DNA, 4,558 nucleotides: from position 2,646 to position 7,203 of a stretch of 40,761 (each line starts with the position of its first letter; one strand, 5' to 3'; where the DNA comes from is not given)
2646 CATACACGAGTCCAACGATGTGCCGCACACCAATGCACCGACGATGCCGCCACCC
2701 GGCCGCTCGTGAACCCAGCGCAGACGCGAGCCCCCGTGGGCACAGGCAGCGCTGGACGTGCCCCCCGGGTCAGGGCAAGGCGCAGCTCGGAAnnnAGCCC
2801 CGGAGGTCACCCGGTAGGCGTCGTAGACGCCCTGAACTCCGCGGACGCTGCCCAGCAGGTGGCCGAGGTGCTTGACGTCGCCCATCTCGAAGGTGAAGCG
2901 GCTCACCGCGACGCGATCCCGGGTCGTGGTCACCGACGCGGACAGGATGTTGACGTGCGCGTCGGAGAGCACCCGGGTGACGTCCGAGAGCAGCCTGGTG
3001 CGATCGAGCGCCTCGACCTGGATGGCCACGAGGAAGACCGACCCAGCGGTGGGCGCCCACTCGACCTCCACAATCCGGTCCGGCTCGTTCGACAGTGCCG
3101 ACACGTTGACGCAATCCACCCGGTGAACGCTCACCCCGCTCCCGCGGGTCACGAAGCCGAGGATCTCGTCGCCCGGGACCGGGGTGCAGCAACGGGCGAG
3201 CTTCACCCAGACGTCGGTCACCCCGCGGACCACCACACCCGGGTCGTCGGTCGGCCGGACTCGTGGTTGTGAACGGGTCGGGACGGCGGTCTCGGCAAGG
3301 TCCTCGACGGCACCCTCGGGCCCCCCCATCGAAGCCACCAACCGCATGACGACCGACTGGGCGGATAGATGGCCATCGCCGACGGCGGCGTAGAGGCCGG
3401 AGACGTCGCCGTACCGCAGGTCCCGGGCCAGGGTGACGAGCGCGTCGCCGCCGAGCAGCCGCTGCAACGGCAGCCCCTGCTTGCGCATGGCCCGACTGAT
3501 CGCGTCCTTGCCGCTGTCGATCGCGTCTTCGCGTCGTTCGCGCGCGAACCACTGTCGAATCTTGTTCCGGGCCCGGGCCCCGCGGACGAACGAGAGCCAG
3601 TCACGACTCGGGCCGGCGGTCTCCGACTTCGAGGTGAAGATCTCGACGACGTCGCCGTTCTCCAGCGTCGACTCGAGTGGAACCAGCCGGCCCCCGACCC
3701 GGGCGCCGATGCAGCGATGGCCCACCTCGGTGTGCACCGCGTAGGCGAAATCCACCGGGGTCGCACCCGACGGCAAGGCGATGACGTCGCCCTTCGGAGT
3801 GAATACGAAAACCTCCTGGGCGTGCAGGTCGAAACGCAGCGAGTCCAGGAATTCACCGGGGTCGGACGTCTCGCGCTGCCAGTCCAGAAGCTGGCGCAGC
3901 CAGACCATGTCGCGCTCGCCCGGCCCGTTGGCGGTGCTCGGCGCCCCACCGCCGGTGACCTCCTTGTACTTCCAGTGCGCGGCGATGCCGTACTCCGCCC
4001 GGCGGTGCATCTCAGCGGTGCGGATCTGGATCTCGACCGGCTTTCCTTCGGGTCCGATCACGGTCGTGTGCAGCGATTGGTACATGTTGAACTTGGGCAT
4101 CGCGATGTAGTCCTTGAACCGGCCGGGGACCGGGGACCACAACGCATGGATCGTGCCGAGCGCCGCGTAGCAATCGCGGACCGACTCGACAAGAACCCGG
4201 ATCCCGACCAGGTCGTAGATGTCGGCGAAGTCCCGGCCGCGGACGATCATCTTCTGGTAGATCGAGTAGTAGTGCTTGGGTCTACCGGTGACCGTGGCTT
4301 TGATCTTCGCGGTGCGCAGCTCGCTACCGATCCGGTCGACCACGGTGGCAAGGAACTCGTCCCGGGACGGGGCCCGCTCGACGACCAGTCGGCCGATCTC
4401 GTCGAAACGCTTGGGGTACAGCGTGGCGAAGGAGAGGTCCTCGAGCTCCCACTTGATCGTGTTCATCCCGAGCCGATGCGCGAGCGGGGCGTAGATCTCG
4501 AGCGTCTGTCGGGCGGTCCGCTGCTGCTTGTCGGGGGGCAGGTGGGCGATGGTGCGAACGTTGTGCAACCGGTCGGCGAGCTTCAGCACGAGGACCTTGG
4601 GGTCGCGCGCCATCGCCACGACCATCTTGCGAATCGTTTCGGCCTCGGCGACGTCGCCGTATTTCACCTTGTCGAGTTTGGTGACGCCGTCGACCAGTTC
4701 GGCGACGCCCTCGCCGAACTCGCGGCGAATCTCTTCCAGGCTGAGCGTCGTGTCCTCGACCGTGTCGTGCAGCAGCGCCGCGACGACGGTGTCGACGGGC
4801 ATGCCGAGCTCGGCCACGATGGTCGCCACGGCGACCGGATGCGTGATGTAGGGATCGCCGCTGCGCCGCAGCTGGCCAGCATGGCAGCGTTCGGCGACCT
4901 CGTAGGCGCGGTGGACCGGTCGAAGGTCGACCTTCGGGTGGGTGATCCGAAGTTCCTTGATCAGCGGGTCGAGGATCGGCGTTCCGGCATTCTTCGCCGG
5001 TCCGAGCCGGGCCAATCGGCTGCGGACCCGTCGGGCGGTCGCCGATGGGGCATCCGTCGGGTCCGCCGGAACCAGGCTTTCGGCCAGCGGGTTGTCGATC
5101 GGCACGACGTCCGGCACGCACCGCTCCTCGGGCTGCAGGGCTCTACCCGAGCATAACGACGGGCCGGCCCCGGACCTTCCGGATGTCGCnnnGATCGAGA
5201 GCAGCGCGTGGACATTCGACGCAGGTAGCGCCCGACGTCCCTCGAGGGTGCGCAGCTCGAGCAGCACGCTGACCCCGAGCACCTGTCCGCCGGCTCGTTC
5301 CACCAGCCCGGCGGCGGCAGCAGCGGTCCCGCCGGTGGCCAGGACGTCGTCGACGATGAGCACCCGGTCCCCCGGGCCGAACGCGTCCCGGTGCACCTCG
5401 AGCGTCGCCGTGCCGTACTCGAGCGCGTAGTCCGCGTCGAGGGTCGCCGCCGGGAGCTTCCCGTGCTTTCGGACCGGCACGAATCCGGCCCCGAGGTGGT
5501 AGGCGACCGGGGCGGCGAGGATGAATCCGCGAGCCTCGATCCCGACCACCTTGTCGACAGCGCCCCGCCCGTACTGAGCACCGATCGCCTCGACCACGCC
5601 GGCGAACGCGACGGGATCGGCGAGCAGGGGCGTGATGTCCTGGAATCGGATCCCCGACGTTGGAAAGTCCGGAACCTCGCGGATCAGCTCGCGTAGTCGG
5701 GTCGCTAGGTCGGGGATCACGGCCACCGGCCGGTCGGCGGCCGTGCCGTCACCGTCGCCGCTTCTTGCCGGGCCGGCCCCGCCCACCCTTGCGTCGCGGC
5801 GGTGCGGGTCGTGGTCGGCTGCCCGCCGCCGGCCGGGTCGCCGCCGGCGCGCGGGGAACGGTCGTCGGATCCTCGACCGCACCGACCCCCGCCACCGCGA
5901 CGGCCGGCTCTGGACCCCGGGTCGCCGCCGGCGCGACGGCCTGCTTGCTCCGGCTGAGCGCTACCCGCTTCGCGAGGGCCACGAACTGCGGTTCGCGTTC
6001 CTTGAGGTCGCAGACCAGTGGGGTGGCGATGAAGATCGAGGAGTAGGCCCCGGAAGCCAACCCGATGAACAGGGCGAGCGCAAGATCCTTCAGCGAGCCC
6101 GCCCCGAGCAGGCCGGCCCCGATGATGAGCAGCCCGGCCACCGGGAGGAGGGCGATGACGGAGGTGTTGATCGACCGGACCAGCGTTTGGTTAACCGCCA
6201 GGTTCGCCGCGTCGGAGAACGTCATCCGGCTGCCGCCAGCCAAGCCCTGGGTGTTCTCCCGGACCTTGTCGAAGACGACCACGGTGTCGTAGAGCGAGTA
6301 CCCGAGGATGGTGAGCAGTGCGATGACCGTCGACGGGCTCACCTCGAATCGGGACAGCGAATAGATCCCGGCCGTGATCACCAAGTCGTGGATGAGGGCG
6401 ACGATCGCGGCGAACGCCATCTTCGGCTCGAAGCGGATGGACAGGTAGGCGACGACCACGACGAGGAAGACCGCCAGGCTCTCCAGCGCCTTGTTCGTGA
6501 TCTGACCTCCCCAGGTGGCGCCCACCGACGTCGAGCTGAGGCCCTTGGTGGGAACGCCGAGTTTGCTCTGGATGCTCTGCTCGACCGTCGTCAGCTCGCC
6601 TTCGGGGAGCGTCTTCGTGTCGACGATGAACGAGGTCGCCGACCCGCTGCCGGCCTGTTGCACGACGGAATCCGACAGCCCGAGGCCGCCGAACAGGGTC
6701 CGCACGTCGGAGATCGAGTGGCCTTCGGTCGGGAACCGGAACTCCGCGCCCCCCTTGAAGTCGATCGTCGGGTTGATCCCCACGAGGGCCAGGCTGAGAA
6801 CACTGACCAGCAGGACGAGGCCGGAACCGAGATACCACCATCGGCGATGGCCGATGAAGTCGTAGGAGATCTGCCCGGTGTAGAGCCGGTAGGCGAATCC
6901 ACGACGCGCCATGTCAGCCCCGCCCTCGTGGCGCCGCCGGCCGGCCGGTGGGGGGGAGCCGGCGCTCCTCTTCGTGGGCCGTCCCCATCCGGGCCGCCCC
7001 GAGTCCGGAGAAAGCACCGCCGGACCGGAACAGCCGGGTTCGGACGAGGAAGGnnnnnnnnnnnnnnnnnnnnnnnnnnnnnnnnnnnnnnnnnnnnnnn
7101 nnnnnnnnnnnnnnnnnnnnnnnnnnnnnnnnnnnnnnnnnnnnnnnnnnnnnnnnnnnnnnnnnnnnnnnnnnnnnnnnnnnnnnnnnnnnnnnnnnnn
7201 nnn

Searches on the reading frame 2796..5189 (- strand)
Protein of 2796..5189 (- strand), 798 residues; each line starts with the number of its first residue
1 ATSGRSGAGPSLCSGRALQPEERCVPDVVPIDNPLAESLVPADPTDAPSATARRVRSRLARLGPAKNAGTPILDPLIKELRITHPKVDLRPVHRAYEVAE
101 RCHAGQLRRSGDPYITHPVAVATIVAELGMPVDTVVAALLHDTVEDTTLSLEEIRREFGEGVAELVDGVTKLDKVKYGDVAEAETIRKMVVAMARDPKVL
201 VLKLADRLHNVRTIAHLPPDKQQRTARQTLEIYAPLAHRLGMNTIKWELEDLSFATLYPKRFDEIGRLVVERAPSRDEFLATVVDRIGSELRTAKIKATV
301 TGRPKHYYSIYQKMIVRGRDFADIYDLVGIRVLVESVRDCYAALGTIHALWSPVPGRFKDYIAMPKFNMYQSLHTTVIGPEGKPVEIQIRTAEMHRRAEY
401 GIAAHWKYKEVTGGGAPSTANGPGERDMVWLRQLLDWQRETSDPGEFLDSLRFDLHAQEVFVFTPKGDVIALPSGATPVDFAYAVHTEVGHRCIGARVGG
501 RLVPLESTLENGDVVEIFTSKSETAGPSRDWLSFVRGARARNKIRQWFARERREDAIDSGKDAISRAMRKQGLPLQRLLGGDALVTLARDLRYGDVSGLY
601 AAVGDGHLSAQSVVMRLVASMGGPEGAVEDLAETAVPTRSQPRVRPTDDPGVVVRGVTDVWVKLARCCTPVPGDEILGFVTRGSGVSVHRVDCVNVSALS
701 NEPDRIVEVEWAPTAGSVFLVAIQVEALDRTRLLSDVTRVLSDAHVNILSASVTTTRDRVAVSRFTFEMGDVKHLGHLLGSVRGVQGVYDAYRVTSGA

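Call 66: search_protein_families(library=pfam, proteins=[window:2796-5189:-], max_evalue=0.001)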
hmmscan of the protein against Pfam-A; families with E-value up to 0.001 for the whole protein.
window:2796-5189:- (798 aa): 7 families
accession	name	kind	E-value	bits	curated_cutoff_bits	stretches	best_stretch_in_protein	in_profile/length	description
PF13328.12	HD_4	-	7.7e-50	169.1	27.2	1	95-242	1-155/156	HD domain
PF04607.23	RelA_SpoT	-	1.8e-43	147.8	27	1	302-410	1-110/113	Region found in RelA / SpoT proteins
PF02824.27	TGS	-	9.5e-25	86.9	22.2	1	460-519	1-60/60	TGS domain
PF13291.12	ACT_4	-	4.8e-17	62.9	27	1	717-793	3-80/80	ACT domain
PF01842.31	ACT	-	1.2e-11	44.6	27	1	722-780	2-59/66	ACT domain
PF19296.4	RelA_AH_RIS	-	1.7e-10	41.8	23.8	1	538-705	7-184/185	RelA/SpoT, AH and RIS domains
PF01966.28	HD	-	2.1e-10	41.3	22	1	114-210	1-115/116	HD domain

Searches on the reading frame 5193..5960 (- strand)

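Call 66: search_protein_families(library=pfam, proteins=[window:5193-5960:-], max_evalue=0.001)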
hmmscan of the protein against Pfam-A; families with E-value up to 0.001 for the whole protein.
window:5193-5960:- (256 aa): 1 family
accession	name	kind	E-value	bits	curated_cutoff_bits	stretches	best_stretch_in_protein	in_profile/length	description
PF00156.33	Pribosyltran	-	2.9e-12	46.6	26.3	1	133-235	28-125/158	Phosphoribosyl transferase domain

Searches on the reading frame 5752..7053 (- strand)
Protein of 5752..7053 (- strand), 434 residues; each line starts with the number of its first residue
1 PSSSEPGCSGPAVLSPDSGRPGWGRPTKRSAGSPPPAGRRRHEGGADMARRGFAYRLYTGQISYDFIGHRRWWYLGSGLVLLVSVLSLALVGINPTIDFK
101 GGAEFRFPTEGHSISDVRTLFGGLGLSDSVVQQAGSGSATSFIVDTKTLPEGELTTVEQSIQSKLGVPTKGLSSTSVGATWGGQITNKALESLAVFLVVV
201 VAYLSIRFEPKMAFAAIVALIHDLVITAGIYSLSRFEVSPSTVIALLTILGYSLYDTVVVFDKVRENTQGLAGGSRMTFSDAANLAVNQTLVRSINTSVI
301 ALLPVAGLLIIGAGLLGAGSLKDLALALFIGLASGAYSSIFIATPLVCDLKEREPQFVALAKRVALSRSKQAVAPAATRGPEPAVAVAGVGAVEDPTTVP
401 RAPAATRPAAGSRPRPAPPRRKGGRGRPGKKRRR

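Call 66: search_protein_families(library=pfam, proteins=[window:5752-7053:-], max_evalue=0.001)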
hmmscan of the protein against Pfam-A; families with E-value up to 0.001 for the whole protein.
window:5752-7053:- (434 aa): 1 family
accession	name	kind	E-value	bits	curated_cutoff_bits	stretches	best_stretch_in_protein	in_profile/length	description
PF02355.23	SecD_SecF_C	-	4.9e-59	199.4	20.5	1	169-352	13-188/189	Protein export membrane protein SecD/SecF, C-terminal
